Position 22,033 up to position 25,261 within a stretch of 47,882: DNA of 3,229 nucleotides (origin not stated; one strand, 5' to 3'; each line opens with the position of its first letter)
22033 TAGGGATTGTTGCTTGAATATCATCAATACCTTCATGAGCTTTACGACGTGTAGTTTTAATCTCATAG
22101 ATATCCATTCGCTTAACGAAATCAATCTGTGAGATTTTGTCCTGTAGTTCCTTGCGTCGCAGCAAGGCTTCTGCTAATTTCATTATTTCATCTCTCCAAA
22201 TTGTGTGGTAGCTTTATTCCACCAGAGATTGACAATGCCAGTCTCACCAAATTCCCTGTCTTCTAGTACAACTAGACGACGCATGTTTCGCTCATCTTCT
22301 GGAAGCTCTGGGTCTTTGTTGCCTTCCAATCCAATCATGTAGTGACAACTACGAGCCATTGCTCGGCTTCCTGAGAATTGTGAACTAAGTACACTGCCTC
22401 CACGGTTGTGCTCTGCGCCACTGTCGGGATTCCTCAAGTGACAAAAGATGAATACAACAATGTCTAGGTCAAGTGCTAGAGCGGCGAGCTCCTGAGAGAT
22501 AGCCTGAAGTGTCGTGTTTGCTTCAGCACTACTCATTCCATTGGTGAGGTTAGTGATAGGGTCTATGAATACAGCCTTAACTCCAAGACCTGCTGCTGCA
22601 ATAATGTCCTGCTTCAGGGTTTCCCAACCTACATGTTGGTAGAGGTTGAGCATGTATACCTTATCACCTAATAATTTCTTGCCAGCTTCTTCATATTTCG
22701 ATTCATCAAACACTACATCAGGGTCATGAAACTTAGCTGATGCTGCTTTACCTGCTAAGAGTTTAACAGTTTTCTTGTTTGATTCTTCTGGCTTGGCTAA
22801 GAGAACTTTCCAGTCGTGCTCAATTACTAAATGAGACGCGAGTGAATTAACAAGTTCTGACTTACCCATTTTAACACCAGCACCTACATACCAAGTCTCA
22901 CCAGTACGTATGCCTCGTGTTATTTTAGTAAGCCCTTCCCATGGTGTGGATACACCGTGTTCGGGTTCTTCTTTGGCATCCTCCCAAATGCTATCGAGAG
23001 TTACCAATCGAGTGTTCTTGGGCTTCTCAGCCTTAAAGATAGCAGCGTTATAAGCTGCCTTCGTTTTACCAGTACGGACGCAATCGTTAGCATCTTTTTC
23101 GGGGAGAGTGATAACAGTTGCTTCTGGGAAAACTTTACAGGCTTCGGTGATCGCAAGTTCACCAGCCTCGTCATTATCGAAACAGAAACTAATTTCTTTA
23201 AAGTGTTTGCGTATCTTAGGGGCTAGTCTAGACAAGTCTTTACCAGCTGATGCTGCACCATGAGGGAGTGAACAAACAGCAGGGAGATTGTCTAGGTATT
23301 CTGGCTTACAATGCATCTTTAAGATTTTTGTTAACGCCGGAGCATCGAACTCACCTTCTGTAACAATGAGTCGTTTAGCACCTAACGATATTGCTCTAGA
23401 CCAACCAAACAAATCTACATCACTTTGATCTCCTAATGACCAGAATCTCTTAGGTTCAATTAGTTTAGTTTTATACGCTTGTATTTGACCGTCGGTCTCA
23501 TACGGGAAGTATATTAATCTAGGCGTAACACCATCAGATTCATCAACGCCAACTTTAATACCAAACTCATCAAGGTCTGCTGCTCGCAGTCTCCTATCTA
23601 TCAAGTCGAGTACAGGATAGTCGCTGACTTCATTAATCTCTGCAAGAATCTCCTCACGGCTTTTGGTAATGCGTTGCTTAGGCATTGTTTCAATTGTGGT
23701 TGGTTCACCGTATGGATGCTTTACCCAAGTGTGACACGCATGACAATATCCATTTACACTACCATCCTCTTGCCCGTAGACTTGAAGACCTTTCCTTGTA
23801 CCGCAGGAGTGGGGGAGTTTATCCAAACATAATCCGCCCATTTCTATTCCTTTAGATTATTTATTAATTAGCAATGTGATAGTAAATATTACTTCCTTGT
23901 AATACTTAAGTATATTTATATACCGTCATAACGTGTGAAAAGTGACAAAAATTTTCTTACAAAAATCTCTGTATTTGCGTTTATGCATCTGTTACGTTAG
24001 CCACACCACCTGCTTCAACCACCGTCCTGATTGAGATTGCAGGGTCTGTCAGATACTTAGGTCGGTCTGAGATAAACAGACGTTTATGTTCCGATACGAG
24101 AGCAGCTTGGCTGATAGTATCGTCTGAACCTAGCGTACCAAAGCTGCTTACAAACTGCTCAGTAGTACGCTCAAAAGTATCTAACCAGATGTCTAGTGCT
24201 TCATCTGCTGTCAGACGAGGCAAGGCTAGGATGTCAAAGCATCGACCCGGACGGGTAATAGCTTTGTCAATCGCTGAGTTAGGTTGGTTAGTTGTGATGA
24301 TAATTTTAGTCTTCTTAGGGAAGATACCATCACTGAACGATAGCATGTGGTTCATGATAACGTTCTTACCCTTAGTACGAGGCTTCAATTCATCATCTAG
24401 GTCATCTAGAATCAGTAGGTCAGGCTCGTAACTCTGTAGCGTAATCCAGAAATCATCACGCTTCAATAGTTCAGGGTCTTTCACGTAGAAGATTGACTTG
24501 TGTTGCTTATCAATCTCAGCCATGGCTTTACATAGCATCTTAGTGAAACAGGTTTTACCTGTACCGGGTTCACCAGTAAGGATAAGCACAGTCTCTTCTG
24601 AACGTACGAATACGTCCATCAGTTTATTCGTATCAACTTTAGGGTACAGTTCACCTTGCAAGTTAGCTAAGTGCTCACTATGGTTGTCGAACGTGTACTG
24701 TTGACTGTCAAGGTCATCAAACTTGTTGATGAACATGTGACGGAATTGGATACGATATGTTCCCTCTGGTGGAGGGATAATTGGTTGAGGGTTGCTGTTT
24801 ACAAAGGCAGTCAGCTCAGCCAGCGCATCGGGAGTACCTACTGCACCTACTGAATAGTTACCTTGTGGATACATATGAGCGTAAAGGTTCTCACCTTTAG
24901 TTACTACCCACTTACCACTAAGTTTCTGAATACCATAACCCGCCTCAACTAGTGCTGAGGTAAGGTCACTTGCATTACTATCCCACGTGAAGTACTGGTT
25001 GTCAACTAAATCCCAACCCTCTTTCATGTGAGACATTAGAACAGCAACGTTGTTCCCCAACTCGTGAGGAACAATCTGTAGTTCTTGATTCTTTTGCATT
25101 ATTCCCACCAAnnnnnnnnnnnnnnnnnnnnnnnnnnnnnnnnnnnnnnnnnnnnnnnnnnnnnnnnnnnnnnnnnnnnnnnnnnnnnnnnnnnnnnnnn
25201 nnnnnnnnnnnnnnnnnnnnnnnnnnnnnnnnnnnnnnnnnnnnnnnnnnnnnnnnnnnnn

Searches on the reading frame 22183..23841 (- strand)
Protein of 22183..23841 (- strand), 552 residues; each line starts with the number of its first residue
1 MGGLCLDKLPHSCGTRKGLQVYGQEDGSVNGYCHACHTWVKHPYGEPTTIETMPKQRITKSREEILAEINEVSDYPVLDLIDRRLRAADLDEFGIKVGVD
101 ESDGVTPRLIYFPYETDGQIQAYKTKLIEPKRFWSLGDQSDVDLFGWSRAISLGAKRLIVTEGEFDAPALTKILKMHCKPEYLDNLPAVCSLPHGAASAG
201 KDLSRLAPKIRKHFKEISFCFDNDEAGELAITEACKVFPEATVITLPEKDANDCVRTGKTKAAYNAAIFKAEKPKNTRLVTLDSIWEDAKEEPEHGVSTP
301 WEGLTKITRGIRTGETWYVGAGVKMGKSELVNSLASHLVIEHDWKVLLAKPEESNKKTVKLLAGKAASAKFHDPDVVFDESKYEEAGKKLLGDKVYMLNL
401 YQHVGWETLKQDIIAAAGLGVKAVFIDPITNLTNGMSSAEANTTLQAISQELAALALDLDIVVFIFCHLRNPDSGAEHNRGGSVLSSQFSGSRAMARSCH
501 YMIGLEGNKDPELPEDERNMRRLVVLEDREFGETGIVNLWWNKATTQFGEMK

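Call 66: search_protein_families(library=pfam, proteins=[window:22183-23841:-], max_evalue=0.001)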
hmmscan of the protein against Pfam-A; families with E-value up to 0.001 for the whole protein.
window:22183-23841:- (552 aa): 4 families
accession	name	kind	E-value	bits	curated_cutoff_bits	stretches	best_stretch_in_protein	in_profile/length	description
PF03796.21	DnaB_C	-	9.6e-12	45.3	27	1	296-549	1-254/255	DnaB-like helicase C terminal domain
PF13155.12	Toprim_2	-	5.2e-06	27.2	22.1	1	159-254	1-87/88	Toprim-like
PF13481.12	AAA_25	-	0.00018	21.6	27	1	313-472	32-193/195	AAA domain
PF01751.28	Toprim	-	0.00059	20.4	23.1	0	158-238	2-80/96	Toprim domain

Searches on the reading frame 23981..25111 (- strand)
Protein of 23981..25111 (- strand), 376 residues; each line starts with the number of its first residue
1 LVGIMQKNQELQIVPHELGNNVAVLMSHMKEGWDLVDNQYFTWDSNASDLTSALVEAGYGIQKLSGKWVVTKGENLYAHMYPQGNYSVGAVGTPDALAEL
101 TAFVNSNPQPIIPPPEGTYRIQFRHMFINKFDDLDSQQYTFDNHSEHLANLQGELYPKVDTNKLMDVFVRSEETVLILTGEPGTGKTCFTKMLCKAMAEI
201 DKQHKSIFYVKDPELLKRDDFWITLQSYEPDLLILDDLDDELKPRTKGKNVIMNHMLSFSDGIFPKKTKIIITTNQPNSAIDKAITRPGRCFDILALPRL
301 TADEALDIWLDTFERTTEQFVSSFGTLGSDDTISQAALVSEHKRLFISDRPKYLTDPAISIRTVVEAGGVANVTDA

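Call 66: search_protein_families(library=pfam, proteins=[window:23981-25111:-], max_evalue=0.001)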
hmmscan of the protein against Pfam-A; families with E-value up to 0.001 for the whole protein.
window:23981-25111:- (376 aa): 9 families
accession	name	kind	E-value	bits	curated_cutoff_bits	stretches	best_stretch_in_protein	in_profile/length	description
PF00004.35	AAA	-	6.1e-12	46.6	21.2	1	176-297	1-129/131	ATPase family associated with various cellular activities (AAA)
PF20720.3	nSTAND3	-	5.1e-07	29.9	27.2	1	172-274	16-110/155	Novel STAND NTPase 3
PF25199.1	nSTAND_NTPase5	-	1e-05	25.8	34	1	170-240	38-107/145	Novel STAND NTPase 5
PF00910.28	RNA_helicase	-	3.7e-05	24.6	21.5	1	177-242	2-62/105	RNA helicase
PF05729.18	NACHT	-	5.5e-05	23.5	26.7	1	175-254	2-78/167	NACHT domain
PF13401.12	AAA_22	-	0.00016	22.5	27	0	170-224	2-53/130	AAA domain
PF13245.12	AAA_19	-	0.00023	21.8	25.1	1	170-204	8-42/134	AAA domain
PF13238.12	AAA_18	-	0.00036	21.4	29.4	1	177-259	2-83/128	AAA domain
PF02367.23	TsaE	-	0.00039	20.8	26.6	1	161-203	7-50/128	Threonylcarbamoyl adenosine biosynthesis protein TsaE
